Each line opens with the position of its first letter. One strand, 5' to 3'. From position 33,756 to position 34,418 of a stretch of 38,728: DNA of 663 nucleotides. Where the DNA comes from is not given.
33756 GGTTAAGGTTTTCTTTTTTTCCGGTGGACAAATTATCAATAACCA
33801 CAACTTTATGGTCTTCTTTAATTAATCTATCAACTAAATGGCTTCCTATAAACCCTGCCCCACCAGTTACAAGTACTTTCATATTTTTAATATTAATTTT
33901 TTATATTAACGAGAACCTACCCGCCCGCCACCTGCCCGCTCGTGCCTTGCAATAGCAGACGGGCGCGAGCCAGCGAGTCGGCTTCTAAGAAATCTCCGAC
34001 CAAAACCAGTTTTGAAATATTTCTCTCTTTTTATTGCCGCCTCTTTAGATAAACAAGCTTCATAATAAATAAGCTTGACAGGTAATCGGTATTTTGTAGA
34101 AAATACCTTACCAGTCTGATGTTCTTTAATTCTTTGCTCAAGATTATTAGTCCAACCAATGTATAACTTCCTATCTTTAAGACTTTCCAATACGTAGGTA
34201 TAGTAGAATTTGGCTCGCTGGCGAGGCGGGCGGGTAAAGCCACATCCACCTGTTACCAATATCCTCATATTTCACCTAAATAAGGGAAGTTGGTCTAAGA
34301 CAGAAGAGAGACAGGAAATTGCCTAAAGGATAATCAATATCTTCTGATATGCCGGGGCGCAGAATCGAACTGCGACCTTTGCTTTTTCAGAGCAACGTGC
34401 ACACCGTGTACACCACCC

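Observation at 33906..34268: GIY-YIG ORF bracketed by nested GC-rich inverted repeats and translated from a borrowed epimerase start codon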

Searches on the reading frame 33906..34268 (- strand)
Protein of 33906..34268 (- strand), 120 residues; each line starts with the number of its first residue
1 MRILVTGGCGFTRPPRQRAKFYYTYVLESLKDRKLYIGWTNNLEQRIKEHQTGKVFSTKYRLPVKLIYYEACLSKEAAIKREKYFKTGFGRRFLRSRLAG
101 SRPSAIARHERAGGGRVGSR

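Call 7: search_protein_families(library=pfam, proteins=[window:33906-34268:-], max_evalue=0.01)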
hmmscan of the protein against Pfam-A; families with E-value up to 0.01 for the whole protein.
window:33906-34268:- (120 aa): 2 families
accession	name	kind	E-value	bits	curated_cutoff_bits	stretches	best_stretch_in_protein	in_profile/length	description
PF01541.30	GIY-YIG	-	3.6e-15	56.5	22.6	1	22-89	2-72/78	GIY-YIG catalytic domain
PF10544.15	T5orf172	-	0.00032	21.6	20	1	23-82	2-66/101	T5orf172 domain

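Call 10: find_homologous_proteins(query=window:33906-34268:-)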
Query window:33906-34268:- (120 aa): 1290 proteins with E <= 0.001 among 1312 candidates; the best 120 are listed.
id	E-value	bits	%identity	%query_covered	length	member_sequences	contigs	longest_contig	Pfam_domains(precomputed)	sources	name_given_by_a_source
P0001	5.3e-74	264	100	100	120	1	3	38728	PF01541.31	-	-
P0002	3.9e-48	181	74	98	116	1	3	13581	PF01541.31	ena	-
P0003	6.3e-47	177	72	98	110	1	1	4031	PF01541.31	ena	-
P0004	1.9e-45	172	71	97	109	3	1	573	PF01541.31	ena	-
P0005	2.0e-45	172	70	98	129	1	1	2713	PF01541.31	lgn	-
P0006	2.9e-45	171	74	84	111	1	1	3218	PF01541.31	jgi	-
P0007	8.0e-45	170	68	98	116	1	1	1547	PF01541.31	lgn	-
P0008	8.3e-45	170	70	99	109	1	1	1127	PF01541.31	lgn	-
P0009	8.8e-45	170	68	100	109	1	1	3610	PF01541.31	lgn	-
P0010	2.4e-44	168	69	98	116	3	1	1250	PF01541.31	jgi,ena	-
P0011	2.9e-44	168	75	85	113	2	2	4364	PF01541.31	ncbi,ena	-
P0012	4.4e-44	168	69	98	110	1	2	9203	PF01541.31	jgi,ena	jgi:putative endonuclease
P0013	1.4e-43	166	68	99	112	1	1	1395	PF01541.31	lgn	-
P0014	1.7e-43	166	67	98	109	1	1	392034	PF01541.31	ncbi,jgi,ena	ncbi:MAG: GIY-YIG nuclease family protein [Patescibacteria group bacterium]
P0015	2.9e-43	165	75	83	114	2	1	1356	PF01541.31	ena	-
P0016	5.4e-43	164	69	98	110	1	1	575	PF01541.31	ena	-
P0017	9.1e-43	163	66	99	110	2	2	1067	PF01541.31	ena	-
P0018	2.3e-42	162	71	88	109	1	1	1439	PF01541.31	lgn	-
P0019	2.8e-42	162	67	96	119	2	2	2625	PF01541.31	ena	-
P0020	4.7e-42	161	67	98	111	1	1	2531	PF01541.31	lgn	-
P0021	1.2e-41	160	67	98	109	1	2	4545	PF01541.31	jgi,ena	-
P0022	4.7e-41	158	66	98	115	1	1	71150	PF01541.31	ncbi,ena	-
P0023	2.2e-40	156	72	85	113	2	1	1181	PF01541.31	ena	-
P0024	3.1e-40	155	65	98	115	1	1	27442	PF01541.31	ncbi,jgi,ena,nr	ncbi:MAG TPA: GIY-YIG nuclease family protein [Candidatus Paceibacterota bacterium]|nr:GIY-YIG nucle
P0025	6.4e-39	151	66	98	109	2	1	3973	PF01541.31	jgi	jgi:putative endonuclease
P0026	9.2e-39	150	63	93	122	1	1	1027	PF01541.31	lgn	-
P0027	2.3e-38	149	71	82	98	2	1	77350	PF01541.31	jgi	jgi:putative endonuclease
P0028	7.9e-38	147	73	82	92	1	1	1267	PF01541.31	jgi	jgi:putative endonuclease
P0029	8.4e-37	144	64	98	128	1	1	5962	PF01541.31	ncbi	-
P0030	2.1e-36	143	68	86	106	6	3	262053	PF01541.31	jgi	-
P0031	1.0e-35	141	78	68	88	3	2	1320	PF01541.31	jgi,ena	-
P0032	4.3e-35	139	70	83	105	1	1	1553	PF01541.31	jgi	-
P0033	1.1e-34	137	70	82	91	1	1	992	PF01541.31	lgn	-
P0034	1.9e-34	136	68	82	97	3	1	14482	PF01541.31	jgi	-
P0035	2.8e-34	136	68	82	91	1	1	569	PF01541.31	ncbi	-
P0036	3.0e-34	136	71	73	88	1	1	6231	PF01541.31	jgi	-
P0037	3.5e-34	136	74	68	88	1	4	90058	PF01541.31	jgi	-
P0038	3.5e-34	136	71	83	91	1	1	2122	PF01541.31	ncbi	ncbi:MAG: GIY-YIG nuclease family protein [Patescibacteria group bacterium]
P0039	5.1e-34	135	69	82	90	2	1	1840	PF01541.31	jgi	jgi:putative endonuclease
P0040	5.8e-34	135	79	67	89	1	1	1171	PF01541.31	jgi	jgi:putative endonuclease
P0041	8.1e-34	134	67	82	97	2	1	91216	PF01541.31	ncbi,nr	ncbi:MAG: GIY-YIG nuclease family protein [bacterium]|nr:GIY-YIG nuclease family protein [bacterium]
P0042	1.4e-33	134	65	83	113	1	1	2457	PF01541.31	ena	-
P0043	2.1e-33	133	68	82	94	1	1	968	PF01541.31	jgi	-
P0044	2.8e-33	133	72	68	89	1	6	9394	PF01541.31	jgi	jgi:putative endonuclease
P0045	9.2e-33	131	68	83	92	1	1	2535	PF01541.31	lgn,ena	-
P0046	1.1e-32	131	71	68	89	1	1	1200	PF01541.31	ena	-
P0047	1.2e-32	131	71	72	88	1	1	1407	PF01541.31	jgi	-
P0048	1.2e-32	131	76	68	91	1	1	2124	PF01541.31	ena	-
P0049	1.3e-32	131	68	83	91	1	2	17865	PF01541.31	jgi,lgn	-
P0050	1.3e-32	131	73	68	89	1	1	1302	PF01541.31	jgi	-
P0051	2.8e-32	129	76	65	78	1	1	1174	PF01541.31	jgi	jgi:putative endonuclease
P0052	3.2e-32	129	77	64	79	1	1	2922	PF01541.31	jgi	-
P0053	5.6e-32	128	73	67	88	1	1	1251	PF01541.31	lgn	-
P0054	6.5e-32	128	73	69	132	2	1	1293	PF01541.31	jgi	jgi:putative endonuclease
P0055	6.6e-32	128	63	86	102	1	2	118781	PF01541.31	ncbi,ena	-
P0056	2.3e-31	126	65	82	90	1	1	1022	PF01541.31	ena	-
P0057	2.4e-31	126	73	65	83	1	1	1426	PF01541.31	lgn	-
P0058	3.4e-31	126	73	65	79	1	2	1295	PF01541.31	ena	-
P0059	3.5e-31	126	64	82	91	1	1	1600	PF01541.31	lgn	-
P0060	6.1e-31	125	72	65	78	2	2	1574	PF01541.31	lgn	-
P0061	7.0e-31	125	72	65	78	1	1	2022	PF01541.31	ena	-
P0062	1.4e-30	124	57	82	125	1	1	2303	PF01541.31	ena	-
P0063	2.1e-30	123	63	83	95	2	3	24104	PF01541.31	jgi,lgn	-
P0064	2.2e-30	123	68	70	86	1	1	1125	PF01541.31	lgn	-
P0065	2.4e-30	123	74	64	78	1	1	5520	PF01541.31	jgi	jgi:putative endonuclease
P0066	3.3e-30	123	59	88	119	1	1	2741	PF01541.31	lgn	-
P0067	5.1e-30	122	73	65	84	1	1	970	PF01541.31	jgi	jgi:putative endonuclease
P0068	5.4e-30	122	62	76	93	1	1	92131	PF01541.31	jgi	-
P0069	5.8e-30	122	66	68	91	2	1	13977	PF01541.31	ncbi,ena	-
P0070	7.5e-30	122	69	65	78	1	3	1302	PF01541.31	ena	-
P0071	8.4e-30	121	70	66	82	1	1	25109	PF01541.31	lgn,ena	-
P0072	8.5e-30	121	69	65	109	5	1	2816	PF01541.31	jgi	jgi:putative endonuclease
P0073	1.2e-29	121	71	65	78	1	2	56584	PF01541.31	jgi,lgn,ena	-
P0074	1.2e-29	121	71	65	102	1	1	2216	PF01541.31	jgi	jgi:putative endonuclease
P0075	1.3e-29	121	75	60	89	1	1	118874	PF01541.31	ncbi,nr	ncbi:GIY-YIG nuclease family protein [Candidatus Falkowbacteria bacterium]|nr:GIY-YIG nuclease famil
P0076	1.4e-29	121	72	66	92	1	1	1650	PF01541.31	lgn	-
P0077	1.4e-29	121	73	64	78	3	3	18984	PF01541.31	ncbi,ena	ncbi:MAG: GIY-YIG nuclease family protein [Patescibacteria group bacterium]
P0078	1.5e-29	121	69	65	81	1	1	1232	PF01541.31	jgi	jgi:putative endonuclease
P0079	1.7e-29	120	71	64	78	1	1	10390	PF01541.31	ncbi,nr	ncbi:MAG: GIY-YIG nuclease family protein [Candidatus Doudnabacteria bacterium]|nr:GIY-YIG nuclease 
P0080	1.9e-29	120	70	66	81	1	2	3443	PF01541.31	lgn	-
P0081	1.9e-29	120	71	65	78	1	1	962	PF01541.31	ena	-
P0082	2.1e-29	120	74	64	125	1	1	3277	PF01541.31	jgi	jgi:putative endonuclease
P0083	2.2e-29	120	70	66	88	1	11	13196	PF01541.31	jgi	jgi:putative endonuclease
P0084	2.3e-29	120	70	66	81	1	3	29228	PF01541.31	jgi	jgi:putative endonuclease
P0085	2.7e-29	120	71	65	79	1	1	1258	PF01541.31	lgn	-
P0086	3.1e-29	120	71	65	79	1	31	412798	PF01541.31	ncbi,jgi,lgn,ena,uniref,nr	ncbi:MAG: hypothetical protein A3I07_00375 [Candidatus Doudnabacteria bacterium RIFCSPLOWO2_02_FULL_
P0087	3.7e-29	119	74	63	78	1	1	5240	PF01541.31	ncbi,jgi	jgi:putative endonuclease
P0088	3.7e-29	119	69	65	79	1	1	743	PF01541.31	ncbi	-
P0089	3.8e-29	119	66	67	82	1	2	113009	PF01541.31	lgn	-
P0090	3.9e-29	119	73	65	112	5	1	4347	PF01541.31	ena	-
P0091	4.1e-29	119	73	66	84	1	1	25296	PF01541.31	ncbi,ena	-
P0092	5.9e-29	119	78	60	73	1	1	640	PF01541.31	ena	-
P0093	6.1e-29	119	70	64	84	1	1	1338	PF01541.31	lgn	-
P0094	6.7e-29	119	68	67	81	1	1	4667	PF01541.31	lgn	-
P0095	6.9e-29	119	71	65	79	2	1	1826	PF01541.31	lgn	-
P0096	6.9e-29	119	66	69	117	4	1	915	PF01541.31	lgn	-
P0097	7.2e-29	118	65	76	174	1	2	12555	PF01541.31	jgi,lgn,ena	jgi:putative endonuclease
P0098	7.3e-29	118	68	64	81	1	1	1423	PF01541.31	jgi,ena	-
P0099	7.3e-29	118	67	65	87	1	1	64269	PF01541.31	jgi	jgi:putative endonuclease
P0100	7.5e-29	118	72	65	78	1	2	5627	PF01541.31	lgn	-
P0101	7.5e-29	118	68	65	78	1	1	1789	PF01541.31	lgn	-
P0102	7.6e-29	118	72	65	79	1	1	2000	PF01541.31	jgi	-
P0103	7.9e-29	118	71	65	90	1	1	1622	PF01541.31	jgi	-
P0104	8.6e-29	118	72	65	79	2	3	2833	PF01541.31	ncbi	-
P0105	9.5e-29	118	65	68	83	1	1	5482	PF01541.31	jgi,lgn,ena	-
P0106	9.6e-29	118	70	67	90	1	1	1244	PF01541.31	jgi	-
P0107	1.1e-28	118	72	63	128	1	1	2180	PF01541.31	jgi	jgi:putative endonuclease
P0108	1.1e-28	118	66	67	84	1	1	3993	PF01541.31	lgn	-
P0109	1.1e-28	118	70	66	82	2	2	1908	PF01541.31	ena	-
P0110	1.1e-28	118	65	70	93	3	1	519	PF01541.31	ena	-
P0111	1.2e-28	118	68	65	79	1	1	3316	PF01541.31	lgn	-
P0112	1.3e-28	118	69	65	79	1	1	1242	PF01541.31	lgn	-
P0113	1.3e-28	118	67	66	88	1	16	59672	PF01541.31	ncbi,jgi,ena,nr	ncbi:MAG: excinuclease ABC subunit C [Candidatus Levybacteria bacterium RIFCSPHIGHO2_01_FULL_36_15]|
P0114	1.3e-28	118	69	65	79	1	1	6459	PF01541.31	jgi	-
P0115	1.3e-28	118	71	65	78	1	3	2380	PF01541.31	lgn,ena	-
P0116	1.4e-28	118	68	63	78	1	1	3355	PF01541.31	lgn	-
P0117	1.4e-28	118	69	65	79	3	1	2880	PF01541.31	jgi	jgi:putative endonuclease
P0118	1.4e-28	117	71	66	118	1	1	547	PF01541.31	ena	-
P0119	1.4e-28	117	69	65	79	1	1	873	PF01541.31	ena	-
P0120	1.5e-28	117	71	63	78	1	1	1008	PF01541.31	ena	-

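Call 13: find_encoding_contigs(protein=P0014, flank=3000, max_places=2)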
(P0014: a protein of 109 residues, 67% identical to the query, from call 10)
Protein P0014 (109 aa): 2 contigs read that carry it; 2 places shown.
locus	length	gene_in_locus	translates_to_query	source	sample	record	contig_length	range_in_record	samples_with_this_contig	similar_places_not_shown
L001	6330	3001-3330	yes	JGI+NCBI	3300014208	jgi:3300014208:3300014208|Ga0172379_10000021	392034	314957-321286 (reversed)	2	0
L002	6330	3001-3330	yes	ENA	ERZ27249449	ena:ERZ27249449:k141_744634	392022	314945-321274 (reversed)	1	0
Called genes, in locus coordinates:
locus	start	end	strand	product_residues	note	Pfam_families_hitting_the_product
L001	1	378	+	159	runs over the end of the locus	PF00908:dTDP_sugar_isom, PF14667:Polysacc_synt_C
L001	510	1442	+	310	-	PF00294:PfkB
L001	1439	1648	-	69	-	-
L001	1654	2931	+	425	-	PF05221:AdoHcyase, PF00670:AdoHcyase_NAD, PF02826:2-Hacid_dh_C, PF07991:KARI_N (weak)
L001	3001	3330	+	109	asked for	PF01541:GIY-YIG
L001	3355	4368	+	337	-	PF01073:3Beta_HSD, PF01370:Epimerase, PF02719:Polysacc_synt_2, PF04321:RmlD_sub_bind, PF07993:NAD_binding_4, PF13460:NAD_binding_10, PF16363:GDP_Man_Dehyd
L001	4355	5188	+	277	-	PF01370:Epimerase, PF02719:Polysacc_synt_2 (faint), PF04321:RmlD_sub_bind, PF16363:GDP_Man_Dehyd, PF07993:NAD_binding_4 (faint)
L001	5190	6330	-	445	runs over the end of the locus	PF08308:PEGA, PF23381:Beta-prop_IFT122_1st (faint), PF25174:Beta-prop_THOC3 (faint), PF26550:Tricorn_2nd (weak)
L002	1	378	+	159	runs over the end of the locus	PF00908:dTDP_sugar_isom, PF14667:Polysacc_synt_C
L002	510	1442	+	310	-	PF00294:PfkB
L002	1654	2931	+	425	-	PF05221:AdoHcyase, PF00670:AdoHcyase_NAD, PF02826:2-Hacid_dh_C, PF07991:KARI_N (weak)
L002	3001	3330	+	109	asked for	PF01541:GIY-YIG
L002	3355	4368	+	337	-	PF01073:3Beta_HSD, PF01370:Epimerase, PF02719:Polysacc_synt_2, PF04321:RmlD_sub_bind, PF07993:NAD_binding_4, PF13460:NAD_binding_10, PF16363:GDP_Man_Dehyd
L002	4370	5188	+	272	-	PF01370:Epimerase, PF02719:Polysacc_synt_2 (faint), PF04321:RmlD_sub_bind, PF16363:GDP_Man_Dehyd, PF07993:NAD_binding_4 (faint)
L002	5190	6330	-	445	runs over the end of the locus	PF08308:PEGA, PF23381:Beta-prop_IFT122_1st (faint), PF25174:Beta-prop_THOC3 (faint), PF26550:Tricorn_2nd (weak)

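Call 14: find_encoding_contigs(protein=P0022, flank=3000, max_places=2)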
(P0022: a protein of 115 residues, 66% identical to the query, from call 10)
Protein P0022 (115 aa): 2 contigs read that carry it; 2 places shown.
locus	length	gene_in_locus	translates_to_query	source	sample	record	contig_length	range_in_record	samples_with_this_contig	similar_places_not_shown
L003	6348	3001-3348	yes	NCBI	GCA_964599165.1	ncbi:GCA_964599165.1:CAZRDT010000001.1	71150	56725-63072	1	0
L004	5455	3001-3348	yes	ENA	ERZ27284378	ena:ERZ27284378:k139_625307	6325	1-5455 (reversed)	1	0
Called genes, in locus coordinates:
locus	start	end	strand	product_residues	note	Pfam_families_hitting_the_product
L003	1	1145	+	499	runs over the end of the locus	PF01943:Polysacc_synt, PF13440:Polysacc_synt_3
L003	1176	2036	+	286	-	PF13641:Glyco_tranf_2_3, PF00535:Glycos_transf_2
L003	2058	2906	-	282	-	PF05050:Methyltransf_21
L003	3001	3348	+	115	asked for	PF01541:GIY-YIG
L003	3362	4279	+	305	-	PF01073:3Beta_HSD (faint), PF01370:Epimerase, PF16363:GDP_Man_Dehyd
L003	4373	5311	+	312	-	PF01073:3Beta_HSD (faint), PF01370:Epimerase, PF02719:Polysacc_synt_2 (faint), PF16363:GDP_Man_Dehyd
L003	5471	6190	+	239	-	PF01209:Ubie_methyltran, PF13489:Methyltransf_23, PF07021:MetW, PF13847:Methyltransf_31, PF08241:Methyltransf_11, PF08242:Methyltransf_12, PF13649:Methyltransf_25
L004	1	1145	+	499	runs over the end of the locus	PF01943:Polysacc_synt, PF13440:Polysacc_synt_3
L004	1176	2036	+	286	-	PF13641:Glyco_tranf_2_3, PF00535:Glycos_transf_2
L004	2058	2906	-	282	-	PF05050:Methyltransf_21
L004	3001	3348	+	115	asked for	PF01541:GIY-YIG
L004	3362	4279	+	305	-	PF01073:3Beta_HSD (weak), PF01370:Epimerase, PF13460:NAD_binding_10 (faint), PF16363:GDP_Man_Dehyd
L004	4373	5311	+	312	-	PF01073:3Beta_HSD (faint), PF01370:Epimerase, PF02719:Polysacc_synt_2 (faint), PF16363:GDP_Man_Dehyd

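Call 15: find_encoding_contigs(protein=P0024, flank=3000, max_places=2)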
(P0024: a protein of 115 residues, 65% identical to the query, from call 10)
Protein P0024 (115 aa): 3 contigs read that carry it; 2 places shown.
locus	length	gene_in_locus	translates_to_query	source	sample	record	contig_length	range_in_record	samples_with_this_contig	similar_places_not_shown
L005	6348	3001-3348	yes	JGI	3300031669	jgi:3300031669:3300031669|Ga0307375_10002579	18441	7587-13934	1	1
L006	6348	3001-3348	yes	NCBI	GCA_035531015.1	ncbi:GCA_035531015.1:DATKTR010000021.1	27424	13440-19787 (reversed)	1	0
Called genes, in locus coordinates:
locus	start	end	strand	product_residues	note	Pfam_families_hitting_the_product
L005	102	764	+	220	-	-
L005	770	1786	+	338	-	PF01370:Epimerase, PF04321:RmlD_sub_bind (weak), PF05368:NmrA (faint), PF16363:GDP_Man_Dehyd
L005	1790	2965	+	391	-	PF01041:DegT_DnrJ_EryC1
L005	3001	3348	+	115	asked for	PF01541:GIY-YIG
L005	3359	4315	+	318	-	PF01073:3Beta_HSD (weak), PF01370:Epimerase, PF02719:Polysacc_synt_2 (faint), PF16363:GDP_Man_Dehyd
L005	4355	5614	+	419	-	PF13439:Glyco_transf_4 (weak), PF00534:Glycos_transf_1, PF13692:Glyco_trans_1_4, PF13524:Glyco_trans_1_2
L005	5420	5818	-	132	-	-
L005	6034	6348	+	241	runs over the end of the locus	PF00852:Glyco_transf_10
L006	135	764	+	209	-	-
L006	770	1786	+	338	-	PF01370:Epimerase, PF04321:RmlD_sub_bind (weak), PF05368:NmrA (faint), PF16363:GDP_Man_Dehyd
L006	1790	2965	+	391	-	PF01041:DegT_DnrJ_EryC1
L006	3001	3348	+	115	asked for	PF01541:GIY-YIG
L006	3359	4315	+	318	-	PF01073:3Beta_HSD (weak), PF01370:Epimerase, PF02719:Polysacc_synt_2 (faint), PF16363:GDP_Man_Dehyd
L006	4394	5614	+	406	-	PF13439:Glyco_transf_4 (weak), PF00534:Glycos_transf_1, PF13692:Glyco_trans_1_4, PF13524:Glyco_trans_1_2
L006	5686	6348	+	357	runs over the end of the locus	PF00852:Glyco_transf_10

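Call 36: search_protein_families(library=ncbifam, proteins=[window:33906-34268:-], max_evalue=1)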
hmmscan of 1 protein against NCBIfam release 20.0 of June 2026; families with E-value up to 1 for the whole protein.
window:33906-34268:- (120 aa): 2 families
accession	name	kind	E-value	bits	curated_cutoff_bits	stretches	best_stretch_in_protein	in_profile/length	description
TIGR01453.1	grpIintron_endo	subfamily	0.0011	19.1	56.05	1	25-53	5-33/215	group I intron endonuclease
NF005906.0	PRK07883.1-4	equivalog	0.014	13.7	495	1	25-55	219-249/563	DEDD exonuclease domain-containing protein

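Call 86: predict_structure(alignment_id=A3)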
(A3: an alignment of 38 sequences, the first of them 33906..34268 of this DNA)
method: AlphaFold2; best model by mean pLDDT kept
length: 120 residues; sequences in the alignment: 38
mean_pLDDT: 80.1   pTM: 0.66
mean pLDDT of the five models: 80.1, 80.1, 79.9, 79.5, 79.2
residues with pLDDT >= 90: 75; 70-90: 7; 50-70: 14; < 50: 24
segments of 3 or more residues with pLDDT < 50: 8-11, 103-120
pLDDT, mean of each block of 10 residues (from residue 1): 50 64 97 95 97 96 95 97 96 85 48 42
secondary structure, 60 per line:
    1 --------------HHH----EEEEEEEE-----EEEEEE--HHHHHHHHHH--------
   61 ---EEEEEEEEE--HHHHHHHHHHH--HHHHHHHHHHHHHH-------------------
elements in order: E22-29 E35-40 H43-52 E64-72 H75-85 H88-101

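Call 87: search_protein_representatives(protein=window:33906-34268:-)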
Query: 120 residues. Proteins with E-value up to 0.001 (for the whole library): 7749; up to 1e-10: 1136; up to 1e-30: 2. The best 150 are listed.
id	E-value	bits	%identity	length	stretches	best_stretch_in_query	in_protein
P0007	2.5e-45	169.9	71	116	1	2-106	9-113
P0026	2.9e-39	150.3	62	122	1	3-115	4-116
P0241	2.4e-27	111.9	64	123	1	20-104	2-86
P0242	3.0e-26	108.3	44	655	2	15-103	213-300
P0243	2.0e-25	105.7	60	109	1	13-98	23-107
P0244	2.1e-25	105.6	61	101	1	20-98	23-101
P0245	1.2e-24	103.2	67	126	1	22-96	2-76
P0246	2.5e-24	102.1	61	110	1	20-98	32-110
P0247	2.9e-24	101.9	59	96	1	22-102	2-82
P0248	5.4e-24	101.1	50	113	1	2-99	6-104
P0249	1.1e-23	100.1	62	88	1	21-97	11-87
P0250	4.3e-23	98.2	60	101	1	19-100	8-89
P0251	4.5e-23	98.1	58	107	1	20-99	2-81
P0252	7.4e-23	97.4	57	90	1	20-98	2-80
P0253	8.2e-23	97.3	57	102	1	13-96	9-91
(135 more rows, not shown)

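Call 90: fold_search(model_id=the predicted structure, library=pdb)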
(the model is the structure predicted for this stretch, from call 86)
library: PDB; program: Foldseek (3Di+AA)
matches with E <= 10: 210; with E <= 0.001: 2
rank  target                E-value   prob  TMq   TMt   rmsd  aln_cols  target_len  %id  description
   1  1zg2_MODEL_1_A        5.7e-04  1.00  0.44  0.55   7.0        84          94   34  Solution NMR structure of the UPF0213 protein BH0048 from Bacillus halodurans. Northeast Structural Genomics t (released 2005-06-21)
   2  7cq2_A                6.0e-04  1.00  0.50  0.23   4.9        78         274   28  Crystal structure of Slx1-Slx4 (released 2021-06-16)
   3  7cq3_A                2.0e-03  1.00  0.50  0.21   2.9        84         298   28  Crystal structure of Slx1-Slx4 (released 2021-06-16)
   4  4xm5                  2.0e-03  1.00  0.48  0.22   3.5        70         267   26  C. glabrata Slx1. (released 2015-03-25)
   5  7cq2_B                2.3e-03  1.00  0.45  0.20   4.4        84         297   27  Crystal structure of Slx1-Slx4 (released 2021-06-16)
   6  7cq4_A                3.0e-03  1.00  0.50  0.22   2.6        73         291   29  Crystal structure of Slx1-Slx4 in complex with 5'flap DNA (released 2021-06-16)
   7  6sei_C                4.6e-03  1.00  0.48  0.23   2.2        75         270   29  Recognition and processing of branched DNA substrates by Slx1-Slx4 nuclease (released 2019-09-25)
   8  4xlg_A                9.3e-03  1.00  0.49  0.24   2.9        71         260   24  C. glabrata Slx1 in complex with Slx4CCD. (released 2015-03-25)
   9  7qoh_g                3.1e-01  0.63  0.29  0.39   3.9        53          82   11  Unique vertex of the phicrAss001 virion with C5 symmetry imposed (released 2023-03-29)
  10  5lzu_ii               4.2e-01  0.30  0.33  0.12  13.2        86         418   19  Structure of the mammalian ribosomal termination complex with accommodated eRF1 (released 2016-11-30)
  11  4l5n_C                5.1e-01  0.44  0.24  0.51   4.9        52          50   15  Crystallographic Structure of HHV-1 Uracil-DNA Glycosylase complexed with the Bacillus phage PZA inhibitor protein p56 (released 2013-08-07)
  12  7qoh_h                5.1e-01  0.30  0.29  0.41   4.7        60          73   10  Unique vertex of the phicrAss001 virion with C5 symmetry imposed (released 2023-03-29)
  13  5lzt_ii               5.5e-01  0.30  0.34  0.12  12.3        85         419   18  Structure of the mammalian ribosomal termination complex with eRF1 and eRF3. (released 2016-11-30)
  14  5lzv_ii               5.8e-01  0.25  0.34  0.12  12.5        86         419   19  Structure of the mammalian ribosomal termination complex with accommodated eRF1(AAQ) and ABCE1. (released 2016-11-30)
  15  1ln0_A                7.5e-01  0.25  0.31  0.38   5.2        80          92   19  Structure of the Catalytic Domain of Homing Endonuclease I-TevI (released 2002-10-30)
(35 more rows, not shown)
